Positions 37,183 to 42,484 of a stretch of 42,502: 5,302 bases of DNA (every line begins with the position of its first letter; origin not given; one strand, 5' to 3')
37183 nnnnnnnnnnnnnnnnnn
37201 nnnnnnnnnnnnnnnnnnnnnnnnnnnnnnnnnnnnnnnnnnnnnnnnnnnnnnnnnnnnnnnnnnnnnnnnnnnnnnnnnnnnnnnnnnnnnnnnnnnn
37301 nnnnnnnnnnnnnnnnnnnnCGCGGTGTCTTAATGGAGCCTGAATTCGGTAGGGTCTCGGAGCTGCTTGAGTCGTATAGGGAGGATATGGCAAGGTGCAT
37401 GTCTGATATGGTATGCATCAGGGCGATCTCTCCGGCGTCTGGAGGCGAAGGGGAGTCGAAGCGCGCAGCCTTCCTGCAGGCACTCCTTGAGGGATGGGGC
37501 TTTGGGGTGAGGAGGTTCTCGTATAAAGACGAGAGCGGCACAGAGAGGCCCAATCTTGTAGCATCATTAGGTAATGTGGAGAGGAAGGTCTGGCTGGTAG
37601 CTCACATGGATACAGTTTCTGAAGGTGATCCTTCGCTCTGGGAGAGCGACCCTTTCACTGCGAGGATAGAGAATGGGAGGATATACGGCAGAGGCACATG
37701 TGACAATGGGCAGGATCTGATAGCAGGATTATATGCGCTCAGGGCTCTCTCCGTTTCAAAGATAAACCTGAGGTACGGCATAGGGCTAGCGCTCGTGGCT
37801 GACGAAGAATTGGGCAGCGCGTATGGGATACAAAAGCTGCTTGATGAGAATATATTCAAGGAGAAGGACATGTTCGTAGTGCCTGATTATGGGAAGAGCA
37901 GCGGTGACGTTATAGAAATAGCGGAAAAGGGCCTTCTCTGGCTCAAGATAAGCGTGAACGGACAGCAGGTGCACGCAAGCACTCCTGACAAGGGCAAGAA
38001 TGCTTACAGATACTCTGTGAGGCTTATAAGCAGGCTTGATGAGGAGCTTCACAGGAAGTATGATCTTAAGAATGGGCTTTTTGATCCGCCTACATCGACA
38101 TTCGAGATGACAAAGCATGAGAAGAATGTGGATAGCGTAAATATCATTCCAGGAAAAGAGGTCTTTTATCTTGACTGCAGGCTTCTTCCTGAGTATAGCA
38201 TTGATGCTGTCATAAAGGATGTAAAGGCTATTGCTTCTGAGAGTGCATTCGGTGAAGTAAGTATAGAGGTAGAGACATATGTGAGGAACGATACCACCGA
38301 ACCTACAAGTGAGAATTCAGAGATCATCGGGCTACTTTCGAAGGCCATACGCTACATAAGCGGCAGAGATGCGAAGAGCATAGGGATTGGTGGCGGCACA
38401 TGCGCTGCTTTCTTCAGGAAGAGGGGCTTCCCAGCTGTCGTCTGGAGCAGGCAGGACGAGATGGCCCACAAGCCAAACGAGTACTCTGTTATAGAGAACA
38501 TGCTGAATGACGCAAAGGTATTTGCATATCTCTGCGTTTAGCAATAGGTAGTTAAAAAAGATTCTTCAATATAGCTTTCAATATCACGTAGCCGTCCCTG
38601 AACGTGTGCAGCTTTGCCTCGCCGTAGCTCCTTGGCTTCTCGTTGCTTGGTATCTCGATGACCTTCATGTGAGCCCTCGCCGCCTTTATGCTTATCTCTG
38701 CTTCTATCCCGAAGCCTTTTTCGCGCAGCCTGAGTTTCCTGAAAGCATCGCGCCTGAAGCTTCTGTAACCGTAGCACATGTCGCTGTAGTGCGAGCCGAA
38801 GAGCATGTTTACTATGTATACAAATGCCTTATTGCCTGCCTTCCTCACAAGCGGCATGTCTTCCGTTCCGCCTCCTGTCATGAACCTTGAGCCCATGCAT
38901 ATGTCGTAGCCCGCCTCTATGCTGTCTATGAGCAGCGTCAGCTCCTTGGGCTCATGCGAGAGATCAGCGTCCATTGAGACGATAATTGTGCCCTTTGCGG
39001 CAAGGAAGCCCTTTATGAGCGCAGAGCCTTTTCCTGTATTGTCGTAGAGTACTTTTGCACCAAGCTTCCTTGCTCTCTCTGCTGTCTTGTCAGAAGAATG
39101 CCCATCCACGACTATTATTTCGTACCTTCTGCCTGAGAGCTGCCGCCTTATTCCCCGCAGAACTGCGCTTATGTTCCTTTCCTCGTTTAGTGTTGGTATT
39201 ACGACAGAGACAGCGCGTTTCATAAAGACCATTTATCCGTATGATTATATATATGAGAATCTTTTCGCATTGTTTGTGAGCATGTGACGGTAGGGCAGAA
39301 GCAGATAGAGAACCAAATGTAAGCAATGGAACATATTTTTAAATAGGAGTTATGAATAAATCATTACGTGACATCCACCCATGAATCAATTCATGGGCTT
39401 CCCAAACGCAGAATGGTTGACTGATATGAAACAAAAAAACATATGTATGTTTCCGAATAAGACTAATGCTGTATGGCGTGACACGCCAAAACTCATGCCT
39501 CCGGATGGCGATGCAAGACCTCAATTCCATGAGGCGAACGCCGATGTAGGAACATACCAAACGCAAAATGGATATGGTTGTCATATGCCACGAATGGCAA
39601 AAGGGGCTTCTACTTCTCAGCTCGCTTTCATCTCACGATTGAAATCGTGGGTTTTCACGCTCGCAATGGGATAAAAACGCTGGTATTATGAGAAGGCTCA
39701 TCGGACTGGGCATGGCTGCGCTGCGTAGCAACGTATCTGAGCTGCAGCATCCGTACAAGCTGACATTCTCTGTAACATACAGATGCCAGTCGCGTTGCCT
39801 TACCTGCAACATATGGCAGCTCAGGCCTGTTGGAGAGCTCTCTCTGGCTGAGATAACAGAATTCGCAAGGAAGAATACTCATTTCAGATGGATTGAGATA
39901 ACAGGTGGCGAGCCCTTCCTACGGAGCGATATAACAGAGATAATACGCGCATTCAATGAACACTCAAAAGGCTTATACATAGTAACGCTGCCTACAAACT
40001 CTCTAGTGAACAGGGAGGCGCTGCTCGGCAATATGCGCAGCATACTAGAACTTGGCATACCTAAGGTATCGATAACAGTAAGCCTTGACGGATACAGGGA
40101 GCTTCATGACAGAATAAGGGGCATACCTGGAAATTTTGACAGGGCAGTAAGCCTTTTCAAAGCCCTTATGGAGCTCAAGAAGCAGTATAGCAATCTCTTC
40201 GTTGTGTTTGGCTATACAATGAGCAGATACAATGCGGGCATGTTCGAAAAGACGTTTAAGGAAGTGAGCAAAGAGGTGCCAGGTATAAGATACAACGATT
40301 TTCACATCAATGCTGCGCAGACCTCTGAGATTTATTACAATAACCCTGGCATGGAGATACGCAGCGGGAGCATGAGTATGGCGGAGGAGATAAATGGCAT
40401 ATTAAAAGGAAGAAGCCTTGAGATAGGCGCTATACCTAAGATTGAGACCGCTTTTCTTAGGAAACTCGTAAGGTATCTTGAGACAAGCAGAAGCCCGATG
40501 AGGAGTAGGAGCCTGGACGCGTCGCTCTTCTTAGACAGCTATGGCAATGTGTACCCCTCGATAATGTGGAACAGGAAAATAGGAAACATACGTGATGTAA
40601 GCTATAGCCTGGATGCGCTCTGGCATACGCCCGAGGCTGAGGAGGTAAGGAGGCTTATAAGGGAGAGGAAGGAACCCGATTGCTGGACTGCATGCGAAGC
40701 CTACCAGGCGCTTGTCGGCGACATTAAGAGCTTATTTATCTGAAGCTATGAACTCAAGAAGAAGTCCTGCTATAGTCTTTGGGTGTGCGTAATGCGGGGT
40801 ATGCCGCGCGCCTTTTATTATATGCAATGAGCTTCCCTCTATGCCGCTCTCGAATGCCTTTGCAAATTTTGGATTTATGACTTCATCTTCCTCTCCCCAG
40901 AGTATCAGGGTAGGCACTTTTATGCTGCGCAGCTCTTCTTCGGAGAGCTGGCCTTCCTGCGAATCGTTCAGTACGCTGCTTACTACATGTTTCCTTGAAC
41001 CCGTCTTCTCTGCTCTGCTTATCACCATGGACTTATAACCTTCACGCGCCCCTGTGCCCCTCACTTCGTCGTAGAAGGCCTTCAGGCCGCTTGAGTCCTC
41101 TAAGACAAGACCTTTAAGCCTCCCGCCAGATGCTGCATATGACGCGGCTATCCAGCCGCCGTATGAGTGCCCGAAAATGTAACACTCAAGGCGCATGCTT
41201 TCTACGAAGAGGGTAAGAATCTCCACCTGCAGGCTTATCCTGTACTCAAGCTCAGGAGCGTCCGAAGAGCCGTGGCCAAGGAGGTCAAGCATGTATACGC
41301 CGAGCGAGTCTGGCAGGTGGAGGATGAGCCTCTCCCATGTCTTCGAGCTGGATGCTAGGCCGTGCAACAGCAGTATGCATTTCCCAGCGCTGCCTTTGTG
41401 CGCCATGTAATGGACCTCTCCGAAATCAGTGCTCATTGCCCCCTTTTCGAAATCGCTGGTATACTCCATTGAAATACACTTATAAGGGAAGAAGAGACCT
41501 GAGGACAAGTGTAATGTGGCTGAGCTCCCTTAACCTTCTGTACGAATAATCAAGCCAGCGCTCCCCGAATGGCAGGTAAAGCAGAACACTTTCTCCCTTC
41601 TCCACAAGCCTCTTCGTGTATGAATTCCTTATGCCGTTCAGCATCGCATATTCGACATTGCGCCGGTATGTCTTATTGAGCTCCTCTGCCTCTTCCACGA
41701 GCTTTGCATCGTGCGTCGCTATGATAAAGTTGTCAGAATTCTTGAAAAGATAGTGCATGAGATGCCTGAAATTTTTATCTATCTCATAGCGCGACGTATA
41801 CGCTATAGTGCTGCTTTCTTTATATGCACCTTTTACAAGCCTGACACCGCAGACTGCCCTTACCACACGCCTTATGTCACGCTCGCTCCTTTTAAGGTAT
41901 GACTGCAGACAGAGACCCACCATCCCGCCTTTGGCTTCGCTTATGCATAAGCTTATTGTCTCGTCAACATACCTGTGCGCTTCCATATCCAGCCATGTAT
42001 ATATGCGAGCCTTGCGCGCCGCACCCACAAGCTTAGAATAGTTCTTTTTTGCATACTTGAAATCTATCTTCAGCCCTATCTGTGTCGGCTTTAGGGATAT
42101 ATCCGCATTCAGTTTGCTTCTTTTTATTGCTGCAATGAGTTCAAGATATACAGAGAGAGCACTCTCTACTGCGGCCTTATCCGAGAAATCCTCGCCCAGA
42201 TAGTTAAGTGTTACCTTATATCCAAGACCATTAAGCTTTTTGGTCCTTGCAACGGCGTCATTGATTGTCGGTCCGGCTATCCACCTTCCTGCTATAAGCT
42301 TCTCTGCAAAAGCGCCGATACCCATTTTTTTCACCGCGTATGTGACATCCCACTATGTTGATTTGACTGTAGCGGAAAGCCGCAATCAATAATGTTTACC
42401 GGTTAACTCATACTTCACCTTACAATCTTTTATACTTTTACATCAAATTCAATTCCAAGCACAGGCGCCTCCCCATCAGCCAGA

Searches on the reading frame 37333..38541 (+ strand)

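Call 50: search_protein_families(library=pfam, proteins=[window:37333-38541:+], max_evalue=0.0001)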
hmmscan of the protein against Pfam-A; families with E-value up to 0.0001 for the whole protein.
window:37333-38541:+ (402 aa): 2 families
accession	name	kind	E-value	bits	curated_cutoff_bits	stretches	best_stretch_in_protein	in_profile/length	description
PF01546.33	Peptidase_M20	-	4.5e-31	108.8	24.6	1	88-400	2-203/206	Peptidase family M20/M25/M40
PF07687.19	M20_dimer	-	1.9e-22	79.6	21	1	196-303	1-101/107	Peptidase dimerisation domain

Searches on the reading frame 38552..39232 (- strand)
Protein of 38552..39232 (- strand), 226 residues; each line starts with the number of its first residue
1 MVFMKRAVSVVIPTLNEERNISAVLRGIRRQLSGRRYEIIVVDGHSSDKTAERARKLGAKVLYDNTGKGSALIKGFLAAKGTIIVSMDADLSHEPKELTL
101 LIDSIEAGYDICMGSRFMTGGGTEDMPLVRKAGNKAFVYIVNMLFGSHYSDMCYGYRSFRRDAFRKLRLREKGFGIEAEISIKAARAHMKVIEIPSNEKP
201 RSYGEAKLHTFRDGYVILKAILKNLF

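Call 50: search_protein_families(library=pfam, proteins=[window:38552-39232:-], max_evalue=0.0001)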
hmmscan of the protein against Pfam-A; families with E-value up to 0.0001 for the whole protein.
window:38552-39232:- (226 aa): 2 families
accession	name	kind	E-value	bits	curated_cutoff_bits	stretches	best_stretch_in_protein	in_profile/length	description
PF00535.33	Glycos_transf_2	-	2e-29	103.1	23.3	1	9-167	1-167/168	Glycosyl transferase family 2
PF13641.12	Glyco_tranf_2_3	-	1.1e-05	26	27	1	8-109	3-116/230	Glycosyltransferase like family 2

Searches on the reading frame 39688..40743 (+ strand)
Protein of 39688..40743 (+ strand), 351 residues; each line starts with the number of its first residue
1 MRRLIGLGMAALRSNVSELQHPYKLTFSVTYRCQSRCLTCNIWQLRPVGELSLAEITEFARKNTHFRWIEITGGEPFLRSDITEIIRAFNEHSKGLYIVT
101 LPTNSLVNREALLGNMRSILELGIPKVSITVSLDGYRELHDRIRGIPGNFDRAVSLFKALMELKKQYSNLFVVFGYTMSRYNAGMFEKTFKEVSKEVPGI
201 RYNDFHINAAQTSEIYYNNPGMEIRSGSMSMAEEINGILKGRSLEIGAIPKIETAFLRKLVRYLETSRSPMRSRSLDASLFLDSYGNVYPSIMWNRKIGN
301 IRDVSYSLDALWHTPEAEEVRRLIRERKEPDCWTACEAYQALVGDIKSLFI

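Call 50: search_protein_families(library=pfam, proteins=[window:39688-40743:+], max_evalue=0.0001)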
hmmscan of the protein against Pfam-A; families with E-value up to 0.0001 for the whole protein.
window:39688-40743:+ (351 aa): 2 families
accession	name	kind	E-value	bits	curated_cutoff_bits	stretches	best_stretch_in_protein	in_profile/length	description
PF04055.27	Radical_SAM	-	1.7e-13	51.5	29.5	1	28-179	2-157/166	Radical SAM superfamily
PF13186.11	SPASM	-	6.8e-05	23.5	21.5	0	278-336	6-66/67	Iron-sulfur cluster-binding domain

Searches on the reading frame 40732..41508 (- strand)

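Call 50: search_protein_families(library=pfam, proteins=[window:40732-41508:-], max_evalue=0.0001)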
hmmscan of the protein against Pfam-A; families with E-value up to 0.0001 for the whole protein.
window:40732-41508:- (258 aa): 4 families
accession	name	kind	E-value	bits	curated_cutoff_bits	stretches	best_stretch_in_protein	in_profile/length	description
PF12697.13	Abhydrolase_6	-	1.2e-18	69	26.3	1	45-247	1-215/217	Alpha/beta hydrolase family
PF00561.26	Abhydrolase_1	-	1.3e-18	68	25.8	1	45-141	3-104/245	alpha/beta hydrolase fold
PF12146.15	Hydrolase_4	-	2.6e-17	63.4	27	2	43-136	5-106/239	Serine aminopeptidase, S33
PF12695.13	Abhydrolase_5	-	2.7e-05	24.5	27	0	109-136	59-86/164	Alpha/beta hydrolase family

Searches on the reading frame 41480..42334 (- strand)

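Call 50: search_protein_families(library=pfam, proteins=[window:41480-42334:-], max_evalue=0.0001)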
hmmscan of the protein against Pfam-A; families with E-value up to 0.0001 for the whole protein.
window:41480-42334:- (284 aa): 1 family
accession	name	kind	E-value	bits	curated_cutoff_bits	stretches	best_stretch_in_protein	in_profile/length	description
PF01619.24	Pro_dh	-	2e-28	100.2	27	1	28-270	2-268/278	Proline dehydrogenase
